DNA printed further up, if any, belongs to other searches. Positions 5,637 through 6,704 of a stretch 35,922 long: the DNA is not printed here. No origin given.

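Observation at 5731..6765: Low-GC single-gene island encoding an orphan HEPN-motif protein: candidate undescribed toxin or abortive-infection module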

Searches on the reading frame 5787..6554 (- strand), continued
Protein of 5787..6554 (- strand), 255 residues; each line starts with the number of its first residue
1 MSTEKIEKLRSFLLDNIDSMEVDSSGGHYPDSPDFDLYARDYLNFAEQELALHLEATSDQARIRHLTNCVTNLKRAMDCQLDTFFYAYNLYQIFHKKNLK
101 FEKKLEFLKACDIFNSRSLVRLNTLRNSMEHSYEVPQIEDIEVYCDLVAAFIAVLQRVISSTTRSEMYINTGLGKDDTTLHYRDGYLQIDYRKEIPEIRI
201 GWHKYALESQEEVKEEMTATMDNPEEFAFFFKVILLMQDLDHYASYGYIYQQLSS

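Call 37: find_encoding_contigs(protein=P0008, flank=10000, max_places=3)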
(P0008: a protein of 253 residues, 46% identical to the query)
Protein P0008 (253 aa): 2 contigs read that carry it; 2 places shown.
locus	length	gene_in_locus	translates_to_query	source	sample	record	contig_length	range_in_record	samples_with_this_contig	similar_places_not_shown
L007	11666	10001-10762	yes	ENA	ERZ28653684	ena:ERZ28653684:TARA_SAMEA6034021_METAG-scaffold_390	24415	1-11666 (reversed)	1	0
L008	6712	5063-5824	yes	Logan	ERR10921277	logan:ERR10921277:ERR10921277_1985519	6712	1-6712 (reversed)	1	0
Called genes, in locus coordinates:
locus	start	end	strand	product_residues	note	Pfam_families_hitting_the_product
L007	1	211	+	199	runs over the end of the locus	PF01930:Cas_Cas4, PF12705:PDDEXK_1, PF06023:Csa1 (weak)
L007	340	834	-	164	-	-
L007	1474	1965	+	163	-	-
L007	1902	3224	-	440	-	PF13439:Glyco_transf_4 (faint), PF13579:Glyco_trans_4_4, PF20706:GT4-conflict, PF00534:Glycos_transf_1, PF13692:Glyco_trans_1_4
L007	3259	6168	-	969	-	PF00005:ABC_tran (faint), PF02463:SMC_N (faint), PF13191:AAA_16 (faint), PF13304:AAA_21 (faint), PF13481:AAA_25 (faint), PF13555:AAA_29 (faint), PF17760:UvrA_inter, PF17755:UvrA_DNA-bind, +2 more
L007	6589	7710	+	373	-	PF19086:Terpene_syn_C_2, PF03936:Terpene_synth_C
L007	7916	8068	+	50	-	-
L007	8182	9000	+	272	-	PF05401:NodS (weak), PF13489:Methyltransf_23 (weak), PF13847:Methyltransf_31 (weak), PF08241:Methyltransf_11, PF08242:Methyltransf_12, PF13649:Methyltransf_25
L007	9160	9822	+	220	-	-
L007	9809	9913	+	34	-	-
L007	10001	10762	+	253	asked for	-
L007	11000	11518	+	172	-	-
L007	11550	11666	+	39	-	?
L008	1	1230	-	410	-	?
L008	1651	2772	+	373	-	PF19086:Terpene_syn_C_2, PF03936:Terpene_synth_C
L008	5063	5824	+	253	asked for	-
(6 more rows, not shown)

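Call 39: find_related_loci(query=A1, collection=genome_contigs, flank=10000)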
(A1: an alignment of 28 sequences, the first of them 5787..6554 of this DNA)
Query A1 (255 aa) in genome_contigs; peptide patterns used: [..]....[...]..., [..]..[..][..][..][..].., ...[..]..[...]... (x = any residue, [..] = any of these).
278 stretches matched a pattern; 47 encode a relative of the query (tblastn E <= 1e-3); 47 distinct loci.
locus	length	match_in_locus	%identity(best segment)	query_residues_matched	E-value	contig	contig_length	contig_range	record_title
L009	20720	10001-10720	45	3-253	1e-62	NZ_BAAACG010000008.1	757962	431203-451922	Clostridium oceanicum strain JCM 1407 sequence08, whole genome shotgun sequence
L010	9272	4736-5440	46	1-253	1e-61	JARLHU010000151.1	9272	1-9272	MAG: Desulfosporosinus sp. isolate MAG_BO167 MetaBAT2_Bin_167_sub_Oxic_k141_1500167, whole genome shotgun sequence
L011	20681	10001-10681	45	3-253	2e-61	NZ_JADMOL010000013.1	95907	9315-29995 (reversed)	Paenibacillus sp. 1001270B_150601_E10 NODE_13_length_95907_cov_4.7181, whole genome shotgun sequence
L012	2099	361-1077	44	5-254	3e-62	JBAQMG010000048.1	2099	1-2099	MAG: Desulfitobacteriaceae bacterium isolate MFD12075_ilm_asm_bin15 k127_10739, whole genome shotgun sequence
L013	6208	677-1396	43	2-253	6e-58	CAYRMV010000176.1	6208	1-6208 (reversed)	MAG TPA_asm: uncultured Flavobacteriales bacterium isolate SRP220891_co4_450 genome assembly, contig: NODE_23043_length_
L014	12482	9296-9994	45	3-254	2e-57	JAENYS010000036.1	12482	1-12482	MAG: Desulfoscipio geothermicus isolate BL5_bin.4 BL5_bin4_NODE_880_length_12482_cov_87.211314, whole genome shotgun seq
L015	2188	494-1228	43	1-254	4e-58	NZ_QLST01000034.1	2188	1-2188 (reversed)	Flavobacterium tibetense strain YH5 YH5_scaffold34, whole genome shotgun sequence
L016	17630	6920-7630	40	3-253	5e-56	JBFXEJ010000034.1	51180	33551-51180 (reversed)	MAG: Desulfococcaceae bacterium isolate CA_2019_TPIn_113 NODE_2126_length_51180_cov_7.646270_TPIn, whole genome shotgun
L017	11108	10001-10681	44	7-253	9e-56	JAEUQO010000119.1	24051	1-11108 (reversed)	MAG: Acidobacteria bacterium isolate new MAG-253 k141_1098999, whole genome shotgun sequence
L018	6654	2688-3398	41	5-253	2e-55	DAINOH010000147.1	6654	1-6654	MAG TPA_asm: Draconibacterium sp. isolate CTOTU7588 NODE_17978_length_6654_cov_7.614336, whole genome shotgun sequence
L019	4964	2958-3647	42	7-253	6e-55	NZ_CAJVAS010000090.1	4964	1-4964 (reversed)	Paenibacillus solanacearum isolate CIP111600, whole genome shotgun sequence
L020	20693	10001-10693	43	4-253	1e-54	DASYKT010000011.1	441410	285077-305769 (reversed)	MAG TPA_asm: Pyrinomonadaceae bacterium isolate SMAG_U4329 k141_1215966, whole genome shotgun sequence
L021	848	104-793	41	5-253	1e-57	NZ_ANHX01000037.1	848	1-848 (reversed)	Paenibacillus sp. PAMC 26794 5104_37, whole genome shotgun sequence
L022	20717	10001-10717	39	5-255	3e-50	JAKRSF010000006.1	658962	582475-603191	MAG: Cyanobacteriota bacterium isolate MS008 bin-008_5, whole genome shotgun sequence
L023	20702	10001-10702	42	5-253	4e-50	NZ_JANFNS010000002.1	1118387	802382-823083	Saccharibacillus sp. JS10 NODE_2_length_1118387_cov_38.097771, whole genome shotgun sequence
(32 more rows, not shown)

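Call 45: search_protein_families(library=padloc, alignment_id=A3, max_evalue=0.00001)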
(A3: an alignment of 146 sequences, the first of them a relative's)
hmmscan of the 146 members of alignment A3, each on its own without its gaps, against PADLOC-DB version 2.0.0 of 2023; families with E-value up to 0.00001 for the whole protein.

A. member 1, L009:6823-7698:- (292 aa): 8 families
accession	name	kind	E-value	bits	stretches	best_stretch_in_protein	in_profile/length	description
PDLC04135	mad3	-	1.1e-29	102.1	2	124-224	245-351/374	mads_3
PDLC04140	mad8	-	2.2e-14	51.7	1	27-206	13-238/314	mads_8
PDLC02980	AriA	-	6.8e-10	37.4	1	110-201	190-299/304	-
PDLC04164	AriA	-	7.9e-10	36.7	1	133-217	162-249/253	-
PDLC04213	HEC-02A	-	1.2e-08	32.9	1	152-203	223-274/337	-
PDLC04214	HEC-02A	-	8.5e-07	26.6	1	147-208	225-285/338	-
PDLC02335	AbiLi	-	1.1e-06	26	1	45-202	80-238/326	AbiLi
PDLC02914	ATPase-Toprim_I-B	-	2.6e-06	24.9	0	155-203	197-246/443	-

B. families by the number of members that match (of 146 scanned): 212 families (the first 25 are shown)
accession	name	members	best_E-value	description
PDLC04135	mad3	6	2.7e-52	mads_3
PDLC04140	mad8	6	8.9e-20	mads_8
PDLC02980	AriA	5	5e-17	-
PDLC04164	AriA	5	2.1e-11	-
PDLC02335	AbiLi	4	3.6e-14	AbiLi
PDLC04213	HEC-02A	3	2.5e-09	-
PDLC03878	NsnB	2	5.9e-69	-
PDLC04707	PDC-M55A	2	5.2e-50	-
PDLC02979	AriA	2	2.1e-37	-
PDLC02358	Old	2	1.1e-36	Old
PDLC00070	GajA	2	3.5e-18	AAA ATPase domain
PDLC00066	GajA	2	4.8e-17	AAA ATPase domain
PDLC00090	GajA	2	1.7e-15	AAA ATPase domain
PDLC04176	HEC-01A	2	1.8e-15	-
PDLC00073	GajA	2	2.3e-15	AAA ATPase domain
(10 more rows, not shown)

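Call 46: search_protein_families(library=pfam, alignment_id=A3, max_evalue=0.00001)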
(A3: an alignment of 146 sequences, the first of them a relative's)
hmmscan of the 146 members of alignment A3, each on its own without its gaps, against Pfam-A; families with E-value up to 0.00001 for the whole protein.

A. member 1, L009:6823-7698:- (292 aa): 2 families
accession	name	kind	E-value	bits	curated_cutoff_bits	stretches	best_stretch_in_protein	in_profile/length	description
PF00005.33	ABC_tran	-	1.7e-35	123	25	1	31-171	1-137/137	ABC transporter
PF13304.12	AAA_21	-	1.7e-10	41.9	27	1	141-202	236-300/304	AAA domain, putative AbiEii toxin, Type IV TA system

B. families by the number of members that match (of 146 scanned): 165 families (the first 25 are shown)
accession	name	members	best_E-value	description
PF13304.12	AAA_21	5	3.4e-17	AAA domain, putative AbiEii toxin, Type IV TA system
PF00005.33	ABC_tran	4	1.9e-52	ABC transporter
PF00583.31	Acetyltransf_1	3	1e-19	Acetyltransferase (GNAT) family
PF13408.12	Zn_ribbon_recom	3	1.7e-13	Recombinase zinc beta ribbon domain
PF07992.20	Pyr_redox_2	2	4e-71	Pyridine nucleotide-disulphide oxidoreductase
PF13614.12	AAA_31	2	5.4e-36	AAA domain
PF13175.12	AAA_15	2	9e-32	AAA ATPase domain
PF01636.29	APH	2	2.7e-27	Phosphotransferase enzyme family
PF04397.21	LytTR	2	1.8e-26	LytTr DNA-binding domain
PF07883.17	Cupin_2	2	1.5e-24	Cupin domain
PF00070.33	Pyr_redox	2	4.9e-22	Pyridine nucleotide-disulphide oxidoreductase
PF12706.13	Lactamase_B_2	2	1.5e-21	Beta-lactamase superfamily domain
PF13508.13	Acetyltransf_7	2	4.8e-16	Acetyltransferase (GNAT) domain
PF01656.29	CbiA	2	4e-13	CobQ/CobB/MinD/ParA nucleotide binding domain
PF00037.32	Fer4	2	1.3e-11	4Fe-4S binding domain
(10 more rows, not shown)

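Call 52: search_dna_similar(query=window:5787-6554:-, collection=phages, mode=protein, max_evalue=0.001)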
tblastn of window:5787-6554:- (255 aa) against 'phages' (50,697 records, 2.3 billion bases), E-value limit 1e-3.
No match.

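Call 53: search_dna_similar(query=window:5787-6554:-, collection=plasmids, mode=protein, max_evalue=0.001)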
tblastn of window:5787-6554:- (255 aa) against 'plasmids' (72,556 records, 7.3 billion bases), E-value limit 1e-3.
Records with a match: 8; places in all: 8; records where one place covers at least 80% of the query: 7.
Best place of each record, by identity: <60% 8.
By first word of the organism name: Bacillus 4; Vibrio 3; Burkholderia 1.
By predicted mobility (MOB-suite, as given by PLSDB): non-mobilizable 5; mobilizable 3.
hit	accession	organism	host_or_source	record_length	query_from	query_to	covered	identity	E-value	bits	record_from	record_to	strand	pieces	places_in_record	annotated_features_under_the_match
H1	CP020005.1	Bacillus thuringiensis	Bacillus thuringiensis subsp,whole ...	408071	7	253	97%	39.9%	2e-39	152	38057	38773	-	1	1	hypothetical protein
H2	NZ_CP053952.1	Bacillus cereus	-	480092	7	253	97%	39.9%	2e-39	152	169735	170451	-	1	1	hypothetical protein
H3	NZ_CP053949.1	Bacillus cereus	-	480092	7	253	97%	39.9%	2e-39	152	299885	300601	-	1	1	hypothetical protein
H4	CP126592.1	Bacillus bombysepticus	bacterial isolate,warm, humid forested ...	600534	5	254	98%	37.9%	4e-36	142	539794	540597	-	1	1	hypothetical protein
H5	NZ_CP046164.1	Vibrio sp. THAF191c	pure culture,Surface of a polyethylene ...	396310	6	237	91%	34.5%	3e-28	120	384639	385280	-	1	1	hypothetical protein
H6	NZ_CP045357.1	Vibrio sp. THAF64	pure culture,Surface of a sandy ...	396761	6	237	91%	34.5%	3e-28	120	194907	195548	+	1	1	hypothetical protein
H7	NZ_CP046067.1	Vibrio sp. THAF191d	pure culture,Surface of a polyethylene ...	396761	6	237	91%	34.5%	3e-28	120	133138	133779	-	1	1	hypothetical protein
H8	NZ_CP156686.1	Burkholderia stagnalis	Bacterial cells,soils collected in ...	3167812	112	244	52%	33.3%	2e-14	79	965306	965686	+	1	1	none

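Call 65: list_cluster_members(proteins=[window:5787-6554:-, window:6766-7569:+, window:3752-5239:+, P0027, P0241])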
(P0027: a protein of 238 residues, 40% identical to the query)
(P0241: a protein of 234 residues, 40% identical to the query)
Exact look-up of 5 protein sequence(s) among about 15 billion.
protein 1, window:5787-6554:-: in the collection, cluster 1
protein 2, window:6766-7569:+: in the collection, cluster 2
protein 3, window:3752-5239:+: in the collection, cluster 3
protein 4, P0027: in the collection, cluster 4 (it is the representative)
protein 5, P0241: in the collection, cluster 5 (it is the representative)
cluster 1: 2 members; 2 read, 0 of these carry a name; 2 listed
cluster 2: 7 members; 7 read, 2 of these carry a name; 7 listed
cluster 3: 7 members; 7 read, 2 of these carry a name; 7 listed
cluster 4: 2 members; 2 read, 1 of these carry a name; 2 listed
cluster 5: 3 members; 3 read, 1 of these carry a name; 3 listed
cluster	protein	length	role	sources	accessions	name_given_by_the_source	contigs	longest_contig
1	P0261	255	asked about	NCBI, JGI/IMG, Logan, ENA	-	-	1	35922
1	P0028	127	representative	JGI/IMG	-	-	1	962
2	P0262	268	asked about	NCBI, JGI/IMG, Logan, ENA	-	-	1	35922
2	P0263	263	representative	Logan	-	-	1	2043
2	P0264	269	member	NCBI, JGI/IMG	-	NAD(P)-dependent dehydrogenase (short-subunit alcohol dehydrogenase family)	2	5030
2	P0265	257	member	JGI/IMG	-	NAD(P)-dependent dehydrogenase (short-subunit alcohol dehydrogenase family)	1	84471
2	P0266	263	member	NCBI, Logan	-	-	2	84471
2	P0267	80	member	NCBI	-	-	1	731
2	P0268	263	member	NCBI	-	-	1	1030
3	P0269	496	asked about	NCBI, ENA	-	-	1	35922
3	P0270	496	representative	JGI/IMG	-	-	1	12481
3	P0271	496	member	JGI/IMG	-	acetyl-CoA carboxylase biotin carboxylase subunit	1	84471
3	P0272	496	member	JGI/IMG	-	acetyl-CoA carboxylase biotin carboxylase subunit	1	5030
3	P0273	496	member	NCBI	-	-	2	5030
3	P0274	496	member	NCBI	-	-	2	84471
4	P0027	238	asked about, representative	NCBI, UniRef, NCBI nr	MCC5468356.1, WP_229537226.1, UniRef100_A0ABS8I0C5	hypothetical protein [Pelosinus baikalensis] | DUF4145 domain-containing protein n=1 Tax=Pelosinus baikalensis TaxID=2892015 ...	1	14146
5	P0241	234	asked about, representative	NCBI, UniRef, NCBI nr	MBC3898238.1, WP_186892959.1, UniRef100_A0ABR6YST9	hypothetical protein GH811_01235 [Acetobacterium malicum] | DUF4145 domain-containing protein n=1 Tax=Acetobacterium malicum TaxID=52692 ... | hypothetical protein [Acetobacterium malicum]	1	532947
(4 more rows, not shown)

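Call 66: find_encoding_contigs(protein=P0271, flank=6000, max_places=4)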
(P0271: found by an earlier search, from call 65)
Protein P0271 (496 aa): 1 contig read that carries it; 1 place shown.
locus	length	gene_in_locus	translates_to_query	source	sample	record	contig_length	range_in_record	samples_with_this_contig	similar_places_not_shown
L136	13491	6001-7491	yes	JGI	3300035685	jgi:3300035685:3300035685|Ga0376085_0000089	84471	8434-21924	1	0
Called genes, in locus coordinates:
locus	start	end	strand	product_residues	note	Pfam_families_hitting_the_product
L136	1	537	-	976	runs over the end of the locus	PF06347:SH3_4 (faint), PF08239:SH3_3, PF07691:PA14, PF00932:LTD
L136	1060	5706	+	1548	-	PF02369:Big_1, PF09134:Invasin_D3 (weak)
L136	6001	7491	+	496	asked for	PF00289:Biotin_carb_N, PF02222:ATP-grasp (weak), PF02786:CPSase_L_D2, PF07478:Dala_Dala_lig_C, PF02785:Biotin_carb_C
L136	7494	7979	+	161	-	PF21139:BT_MCC_alpha, PF25997:BSH_YhbJ (faint), PF25973:BSH_CzcB (faint), PF00364:Biotin_lipoyl, PF25917:BSH_RND, PF25919:BSH_CusB (weak), PF25984:BSH_YknX (faint)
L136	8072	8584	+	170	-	PF03167:UDG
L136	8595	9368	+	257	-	PF00106:adh_short, PF23441:SDR (weak), PF08659:KR, PF13561:adh_short_C2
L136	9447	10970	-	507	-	-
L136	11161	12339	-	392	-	-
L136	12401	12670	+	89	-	-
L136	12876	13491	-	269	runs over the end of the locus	PF22435:MRM3-like_sub_bind, PF08032:SpoU_sub_bind (weak), PF00588:SpoU_methylase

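Call 67: find_encoding_contigs(protein=P0272, flank=6000, max_places=4)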
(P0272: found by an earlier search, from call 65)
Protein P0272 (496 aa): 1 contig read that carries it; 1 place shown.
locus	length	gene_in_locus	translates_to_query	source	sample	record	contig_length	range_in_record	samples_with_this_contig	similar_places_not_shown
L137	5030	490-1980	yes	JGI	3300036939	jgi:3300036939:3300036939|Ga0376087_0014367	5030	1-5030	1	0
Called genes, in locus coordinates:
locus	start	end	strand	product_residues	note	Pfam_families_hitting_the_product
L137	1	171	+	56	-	?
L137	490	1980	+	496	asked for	PF00289:Biotin_carb_N, PF02222:ATP-grasp, PF02786:CPSase_L_D2, PF07478:Dala_Dala_lig_C, PF02785:Biotin_carb_C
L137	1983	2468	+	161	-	PF21139:BT_MCC_alpha, PF25997:BSH_YhbJ (faint), PF25973:BSH_CzcB (faint), PF00364:Biotin_lipoyl, PF25917:BSH_RND, PF25919:BSH_CusB (weak), PF25984:BSH_YknX (faint)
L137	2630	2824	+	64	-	-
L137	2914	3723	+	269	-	PF23441:SDR (weak), PF00106:adh_short, PF08659:KR, PF13561:adh_short_C2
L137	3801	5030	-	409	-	?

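Call 71: search_protein_families(library=pfam, proteins=[L136:8072-8581:+, L137:2630-2821:+, P0027], max_evalue=1)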
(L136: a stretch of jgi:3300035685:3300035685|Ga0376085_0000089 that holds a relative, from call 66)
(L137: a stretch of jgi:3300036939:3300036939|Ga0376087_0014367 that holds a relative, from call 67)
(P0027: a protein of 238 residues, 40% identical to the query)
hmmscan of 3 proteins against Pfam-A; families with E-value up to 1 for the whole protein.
L136:8072-8581:+ (170 aa): 2 families
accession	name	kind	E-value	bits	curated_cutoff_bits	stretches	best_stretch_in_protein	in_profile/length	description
PF03167.25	UDG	-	5.3e-15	56.2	24.3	1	6-147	2-124/141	Uracil DNA glycosylase superfamily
PF01075.23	Glyco_transf_9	-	0.0043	16.9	22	1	119-166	90-138/247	Glycosyltransferase family 9 (heptosyltransferase)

L137:2630-2821:+ (64 aa): 2 families
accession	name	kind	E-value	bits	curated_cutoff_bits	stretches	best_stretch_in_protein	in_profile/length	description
PF18893.5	DUF5652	-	0.011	15.9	23.4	1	26-55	18-47/71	Family of unknown function (DUF5652)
PF08997.15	UCR_6-4kD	-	0.062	13.7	24.5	1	7-40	14-44/55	Ubiquinol-cytochrome C reductase complex, 6.4kD protein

P0027 (238 aa): 0 families

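Call 78: get_annotated_region(hit=H2, flank=6000)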
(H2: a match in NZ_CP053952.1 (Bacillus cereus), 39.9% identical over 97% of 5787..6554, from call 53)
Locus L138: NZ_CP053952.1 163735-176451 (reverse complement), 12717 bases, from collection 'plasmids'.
description: Bacillus cereus strain FDAARGOS_798 plasmid unnamed1, complete sequence
organism: Bacillus cereus (NCBI taxid 1396)
taxonomy: Bacteria; Bacillota; Bacilli; Bacillales; Bacillaceae; Bacillus; Bacillus cereus
host: -; source: -; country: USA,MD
typing (MOB-suite, as given by PLSDB): non-mobilizable; replicon rep_cluster_125
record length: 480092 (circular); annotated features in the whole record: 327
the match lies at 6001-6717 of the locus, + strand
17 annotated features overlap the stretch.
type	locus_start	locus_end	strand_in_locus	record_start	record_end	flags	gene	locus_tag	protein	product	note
CDS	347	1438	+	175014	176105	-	-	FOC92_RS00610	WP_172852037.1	Rap family tetratricopeptide repeat protein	-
CDS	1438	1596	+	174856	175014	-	-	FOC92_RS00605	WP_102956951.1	Phr family secreted Rap phosphatase inhibitor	-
CDS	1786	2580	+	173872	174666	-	-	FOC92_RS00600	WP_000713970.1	hypothetical protein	-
CDS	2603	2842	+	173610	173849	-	-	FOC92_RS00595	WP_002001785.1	hypothetical protein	-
CDS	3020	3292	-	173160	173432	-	-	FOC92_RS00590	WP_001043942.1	HU family DNA-binding protein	GO:0030261 - chromosome condensation [Evidence IEA]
CDS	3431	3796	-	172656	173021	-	-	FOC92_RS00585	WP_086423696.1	hypothetical protein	-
CDS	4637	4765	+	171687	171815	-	-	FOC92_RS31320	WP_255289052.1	hypothetical protein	-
CDS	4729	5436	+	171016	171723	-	-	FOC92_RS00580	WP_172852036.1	hypothetical protein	-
CDS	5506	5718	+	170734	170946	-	-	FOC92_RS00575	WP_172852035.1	hypothetical protein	-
CDS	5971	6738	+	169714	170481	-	-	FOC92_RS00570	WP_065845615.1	hypothetical protein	-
CDS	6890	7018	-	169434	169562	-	-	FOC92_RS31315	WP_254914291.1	hypothetical protein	-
CDS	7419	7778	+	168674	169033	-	-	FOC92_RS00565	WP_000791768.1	DUF3796 domain-containing protein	-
CDS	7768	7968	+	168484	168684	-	-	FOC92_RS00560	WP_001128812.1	helix-turn-helix transcriptional regulator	-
CDS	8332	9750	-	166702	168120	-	-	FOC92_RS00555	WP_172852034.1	right-handed parallel beta-helix repeat-containing protein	-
CDS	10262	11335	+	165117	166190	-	-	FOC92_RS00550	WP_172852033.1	Rap family tetratricopeptide repeat protein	-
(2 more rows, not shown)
